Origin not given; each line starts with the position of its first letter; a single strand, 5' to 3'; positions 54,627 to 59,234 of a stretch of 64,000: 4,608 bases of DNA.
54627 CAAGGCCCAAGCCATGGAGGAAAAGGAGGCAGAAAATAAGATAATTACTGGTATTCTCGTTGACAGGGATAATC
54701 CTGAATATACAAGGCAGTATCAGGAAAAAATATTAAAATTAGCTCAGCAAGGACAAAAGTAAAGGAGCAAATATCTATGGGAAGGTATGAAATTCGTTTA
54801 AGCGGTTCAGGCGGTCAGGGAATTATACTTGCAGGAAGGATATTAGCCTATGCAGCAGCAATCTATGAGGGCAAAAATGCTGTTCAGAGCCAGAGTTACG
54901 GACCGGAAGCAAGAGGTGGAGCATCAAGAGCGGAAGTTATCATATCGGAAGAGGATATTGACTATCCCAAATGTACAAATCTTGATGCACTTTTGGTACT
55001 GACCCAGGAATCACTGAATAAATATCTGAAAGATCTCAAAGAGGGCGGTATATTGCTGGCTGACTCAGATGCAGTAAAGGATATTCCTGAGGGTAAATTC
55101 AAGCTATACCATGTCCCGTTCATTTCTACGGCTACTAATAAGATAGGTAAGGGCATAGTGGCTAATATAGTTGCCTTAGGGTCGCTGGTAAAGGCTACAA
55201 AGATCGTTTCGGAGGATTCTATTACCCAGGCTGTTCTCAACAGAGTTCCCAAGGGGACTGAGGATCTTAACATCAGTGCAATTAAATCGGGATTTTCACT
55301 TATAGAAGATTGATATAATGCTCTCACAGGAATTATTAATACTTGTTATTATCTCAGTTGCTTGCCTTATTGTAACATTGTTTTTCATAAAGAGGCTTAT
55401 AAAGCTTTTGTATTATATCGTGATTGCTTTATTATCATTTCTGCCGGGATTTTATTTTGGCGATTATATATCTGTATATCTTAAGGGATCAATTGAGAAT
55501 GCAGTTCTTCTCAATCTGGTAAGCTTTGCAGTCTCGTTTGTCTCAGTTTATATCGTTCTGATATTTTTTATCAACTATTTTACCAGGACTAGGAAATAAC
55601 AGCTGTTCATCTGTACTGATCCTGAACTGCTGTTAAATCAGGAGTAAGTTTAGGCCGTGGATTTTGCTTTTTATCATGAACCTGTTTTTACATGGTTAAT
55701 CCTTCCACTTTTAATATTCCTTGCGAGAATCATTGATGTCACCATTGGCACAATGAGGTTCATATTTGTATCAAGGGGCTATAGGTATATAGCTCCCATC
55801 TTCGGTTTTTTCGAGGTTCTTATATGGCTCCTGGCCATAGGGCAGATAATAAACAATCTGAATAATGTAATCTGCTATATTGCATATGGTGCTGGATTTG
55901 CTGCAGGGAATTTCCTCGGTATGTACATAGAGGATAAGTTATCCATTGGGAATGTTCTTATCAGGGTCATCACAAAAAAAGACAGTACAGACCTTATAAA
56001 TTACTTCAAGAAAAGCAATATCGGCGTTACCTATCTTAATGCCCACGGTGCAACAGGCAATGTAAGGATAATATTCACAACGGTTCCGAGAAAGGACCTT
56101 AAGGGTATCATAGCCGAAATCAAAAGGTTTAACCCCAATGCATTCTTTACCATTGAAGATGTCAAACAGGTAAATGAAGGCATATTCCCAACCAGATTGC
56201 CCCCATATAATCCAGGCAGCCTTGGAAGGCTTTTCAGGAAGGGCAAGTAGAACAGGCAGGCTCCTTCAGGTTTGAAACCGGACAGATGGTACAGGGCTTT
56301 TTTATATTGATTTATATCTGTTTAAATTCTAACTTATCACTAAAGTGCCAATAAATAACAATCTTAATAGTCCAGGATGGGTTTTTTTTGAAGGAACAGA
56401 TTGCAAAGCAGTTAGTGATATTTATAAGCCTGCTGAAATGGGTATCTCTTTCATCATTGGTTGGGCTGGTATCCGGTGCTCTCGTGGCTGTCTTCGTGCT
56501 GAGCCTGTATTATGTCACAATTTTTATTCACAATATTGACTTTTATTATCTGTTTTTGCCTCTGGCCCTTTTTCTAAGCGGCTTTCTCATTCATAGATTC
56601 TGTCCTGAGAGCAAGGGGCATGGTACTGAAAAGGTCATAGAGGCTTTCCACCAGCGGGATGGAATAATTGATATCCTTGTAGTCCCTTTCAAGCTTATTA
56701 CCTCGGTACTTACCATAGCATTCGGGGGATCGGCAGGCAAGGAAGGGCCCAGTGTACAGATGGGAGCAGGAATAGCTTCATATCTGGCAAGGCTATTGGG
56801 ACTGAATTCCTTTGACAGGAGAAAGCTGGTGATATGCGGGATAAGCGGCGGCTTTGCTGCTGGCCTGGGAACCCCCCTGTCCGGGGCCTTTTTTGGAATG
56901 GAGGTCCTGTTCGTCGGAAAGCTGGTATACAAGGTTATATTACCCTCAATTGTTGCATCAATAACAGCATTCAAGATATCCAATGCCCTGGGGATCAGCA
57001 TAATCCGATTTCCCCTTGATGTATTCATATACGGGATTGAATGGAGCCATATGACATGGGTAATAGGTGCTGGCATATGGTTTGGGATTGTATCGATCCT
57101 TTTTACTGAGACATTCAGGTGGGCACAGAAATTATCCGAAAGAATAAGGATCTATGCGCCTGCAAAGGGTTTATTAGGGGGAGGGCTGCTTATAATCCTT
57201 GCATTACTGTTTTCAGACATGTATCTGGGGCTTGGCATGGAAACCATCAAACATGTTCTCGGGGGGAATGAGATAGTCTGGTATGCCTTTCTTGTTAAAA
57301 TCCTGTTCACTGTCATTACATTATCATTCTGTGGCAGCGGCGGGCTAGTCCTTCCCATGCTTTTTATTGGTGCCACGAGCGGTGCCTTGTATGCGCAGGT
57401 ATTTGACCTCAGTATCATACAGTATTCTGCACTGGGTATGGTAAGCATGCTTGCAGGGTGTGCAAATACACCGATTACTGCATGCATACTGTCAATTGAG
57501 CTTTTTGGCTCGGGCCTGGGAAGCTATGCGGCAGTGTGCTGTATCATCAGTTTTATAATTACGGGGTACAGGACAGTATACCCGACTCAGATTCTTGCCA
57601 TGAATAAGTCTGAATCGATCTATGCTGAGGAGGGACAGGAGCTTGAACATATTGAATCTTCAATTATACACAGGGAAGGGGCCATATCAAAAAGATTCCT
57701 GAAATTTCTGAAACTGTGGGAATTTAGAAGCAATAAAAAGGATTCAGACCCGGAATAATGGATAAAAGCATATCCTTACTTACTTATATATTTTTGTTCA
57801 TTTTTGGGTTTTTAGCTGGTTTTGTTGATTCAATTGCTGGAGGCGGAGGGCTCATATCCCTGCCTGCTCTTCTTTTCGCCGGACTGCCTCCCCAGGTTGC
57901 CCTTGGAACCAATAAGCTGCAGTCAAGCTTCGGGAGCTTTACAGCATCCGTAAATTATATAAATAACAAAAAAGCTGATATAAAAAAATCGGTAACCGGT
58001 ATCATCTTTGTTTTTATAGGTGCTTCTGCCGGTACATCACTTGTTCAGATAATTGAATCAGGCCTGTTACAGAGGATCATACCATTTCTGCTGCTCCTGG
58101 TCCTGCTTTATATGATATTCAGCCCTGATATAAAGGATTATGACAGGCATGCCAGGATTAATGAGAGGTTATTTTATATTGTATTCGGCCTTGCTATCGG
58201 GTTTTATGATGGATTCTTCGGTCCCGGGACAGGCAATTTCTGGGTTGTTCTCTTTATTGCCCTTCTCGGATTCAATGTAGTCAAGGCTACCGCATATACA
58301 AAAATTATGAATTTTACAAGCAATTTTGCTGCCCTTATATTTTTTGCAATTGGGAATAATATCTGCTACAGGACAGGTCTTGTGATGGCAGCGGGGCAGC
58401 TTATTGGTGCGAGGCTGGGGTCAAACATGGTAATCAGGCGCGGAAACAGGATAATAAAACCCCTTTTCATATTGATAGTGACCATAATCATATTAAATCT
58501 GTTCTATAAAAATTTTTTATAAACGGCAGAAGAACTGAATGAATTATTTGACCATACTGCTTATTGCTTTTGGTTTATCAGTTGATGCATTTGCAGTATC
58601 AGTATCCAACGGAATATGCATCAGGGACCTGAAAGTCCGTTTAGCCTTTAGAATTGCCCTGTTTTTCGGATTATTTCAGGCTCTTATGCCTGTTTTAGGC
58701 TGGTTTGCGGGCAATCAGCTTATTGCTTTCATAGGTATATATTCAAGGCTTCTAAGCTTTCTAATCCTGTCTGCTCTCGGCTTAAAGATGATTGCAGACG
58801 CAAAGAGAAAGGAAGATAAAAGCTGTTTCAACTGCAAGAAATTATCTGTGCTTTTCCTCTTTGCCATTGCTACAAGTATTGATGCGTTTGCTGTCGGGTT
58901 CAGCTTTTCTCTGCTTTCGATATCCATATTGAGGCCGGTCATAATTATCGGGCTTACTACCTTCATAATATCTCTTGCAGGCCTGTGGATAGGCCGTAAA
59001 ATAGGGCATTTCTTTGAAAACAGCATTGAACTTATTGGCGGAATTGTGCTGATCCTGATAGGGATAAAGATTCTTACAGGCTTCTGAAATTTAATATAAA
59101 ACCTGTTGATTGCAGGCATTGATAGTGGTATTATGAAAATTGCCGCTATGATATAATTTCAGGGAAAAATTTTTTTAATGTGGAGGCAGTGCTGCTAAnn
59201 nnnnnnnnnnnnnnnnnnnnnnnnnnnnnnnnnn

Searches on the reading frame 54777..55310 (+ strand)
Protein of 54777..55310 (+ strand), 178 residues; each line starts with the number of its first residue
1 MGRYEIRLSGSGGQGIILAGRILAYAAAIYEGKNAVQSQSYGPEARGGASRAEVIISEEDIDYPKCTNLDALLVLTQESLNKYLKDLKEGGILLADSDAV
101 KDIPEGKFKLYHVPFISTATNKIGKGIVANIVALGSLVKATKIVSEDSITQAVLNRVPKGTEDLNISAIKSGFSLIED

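Call 59: search_protein_families(library=pfam, proteins=[window:54777-55310:+], max_evalue=0.0001)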
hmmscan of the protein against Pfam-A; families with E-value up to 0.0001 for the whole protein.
window:54777-55310:+ (178 aa): 1 family
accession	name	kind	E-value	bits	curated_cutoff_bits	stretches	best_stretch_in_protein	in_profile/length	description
PF01558.24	POR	-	7.5e-37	127.6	27.4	1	12-173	1-172/173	Pyruvate ferredoxin/flavodoxin oxidoreductase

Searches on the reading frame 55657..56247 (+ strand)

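Call 51: search_protein_families(library=pfam, proteins=[window:55657-56247:+], max_evalue=0.001)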
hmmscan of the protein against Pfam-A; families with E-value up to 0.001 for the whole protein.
window:55657-56247:+ (197 aa): 2 families
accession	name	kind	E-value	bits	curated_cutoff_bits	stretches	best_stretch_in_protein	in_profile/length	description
PF18955.5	DUF5698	-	1.1e-21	77.4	27.5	1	32-89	1-58/58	Domain of unknown function (DUF5698)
PF10035.14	DUF2179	-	5.2e-13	49.1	22.8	1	123-172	2-53/55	Uncharacterized protein conserved in bacteria (DUF2179)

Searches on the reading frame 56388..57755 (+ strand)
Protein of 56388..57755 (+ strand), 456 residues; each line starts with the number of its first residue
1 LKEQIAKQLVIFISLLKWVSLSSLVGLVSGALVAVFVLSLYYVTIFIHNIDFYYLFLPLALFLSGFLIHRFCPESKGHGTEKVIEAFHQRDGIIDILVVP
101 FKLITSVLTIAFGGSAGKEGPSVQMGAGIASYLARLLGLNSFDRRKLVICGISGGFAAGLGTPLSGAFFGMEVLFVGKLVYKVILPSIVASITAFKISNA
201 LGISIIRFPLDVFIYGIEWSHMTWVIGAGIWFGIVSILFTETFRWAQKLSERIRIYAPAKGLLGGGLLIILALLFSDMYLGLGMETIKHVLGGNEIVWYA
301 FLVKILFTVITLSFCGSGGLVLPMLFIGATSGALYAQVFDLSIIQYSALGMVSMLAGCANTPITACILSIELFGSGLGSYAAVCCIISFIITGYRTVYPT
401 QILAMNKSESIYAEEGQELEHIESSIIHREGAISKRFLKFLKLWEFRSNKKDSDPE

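Call 27: search_protein_families(library=ncbifam, proteins=[window:56388-57755:+], max_evalue=1e-15)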
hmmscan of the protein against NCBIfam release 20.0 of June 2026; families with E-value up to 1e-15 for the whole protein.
window:56388-57755:+ (456 aa): 3 families
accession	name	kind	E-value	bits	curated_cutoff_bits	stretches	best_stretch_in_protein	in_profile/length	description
NF002505.0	PRK01862.1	equivalog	1.2e-32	113.3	482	1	74-373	93-399/577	ClcB-like voltage-gated chloride channel protein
NF003640.0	PRK05277.1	equivalog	5.7e-25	87.9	350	1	22-373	37-414/471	H(+)/Cl(-) exchange transporter ClcA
NF002437.0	PRK01610.1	equivalog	4.2e-20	72.2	425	1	75-392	88-412/429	voltage-gated ClC-type chloride channel ClcB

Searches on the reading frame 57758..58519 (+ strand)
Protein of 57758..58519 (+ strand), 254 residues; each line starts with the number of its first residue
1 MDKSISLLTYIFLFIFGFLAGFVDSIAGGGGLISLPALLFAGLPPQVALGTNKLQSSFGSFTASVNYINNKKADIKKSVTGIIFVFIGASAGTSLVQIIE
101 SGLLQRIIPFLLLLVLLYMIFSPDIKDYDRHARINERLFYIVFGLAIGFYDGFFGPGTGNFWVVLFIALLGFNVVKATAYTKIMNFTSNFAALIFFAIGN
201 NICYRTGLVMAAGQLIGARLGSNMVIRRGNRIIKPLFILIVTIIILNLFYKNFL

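Call 59: search_protein_families(library=pfam, proteins=[window:57758-58519:+], max_evalue=0.0001)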
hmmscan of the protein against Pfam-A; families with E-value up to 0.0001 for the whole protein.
window:57758-58519:+ (254 aa): 1 family
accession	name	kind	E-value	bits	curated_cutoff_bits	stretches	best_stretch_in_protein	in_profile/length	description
PF01925.25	TauE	-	1.9e-52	178.7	32.6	1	13-248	1-237/237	Sulfite exporter TauE/SafE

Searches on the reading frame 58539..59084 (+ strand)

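Call 59: search_protein_families(library=pfam, proteins=[window:58539-59084:+], max_evalue=0.0001)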
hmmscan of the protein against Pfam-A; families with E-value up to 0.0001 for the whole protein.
window:58539-59084:+ (182 aa): 1 family
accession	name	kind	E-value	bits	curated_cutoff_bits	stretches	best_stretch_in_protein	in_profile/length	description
PF02659.21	Mntp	-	1.2e-45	155.5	24.4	1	31-179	2-152/152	Putative manganese efflux pump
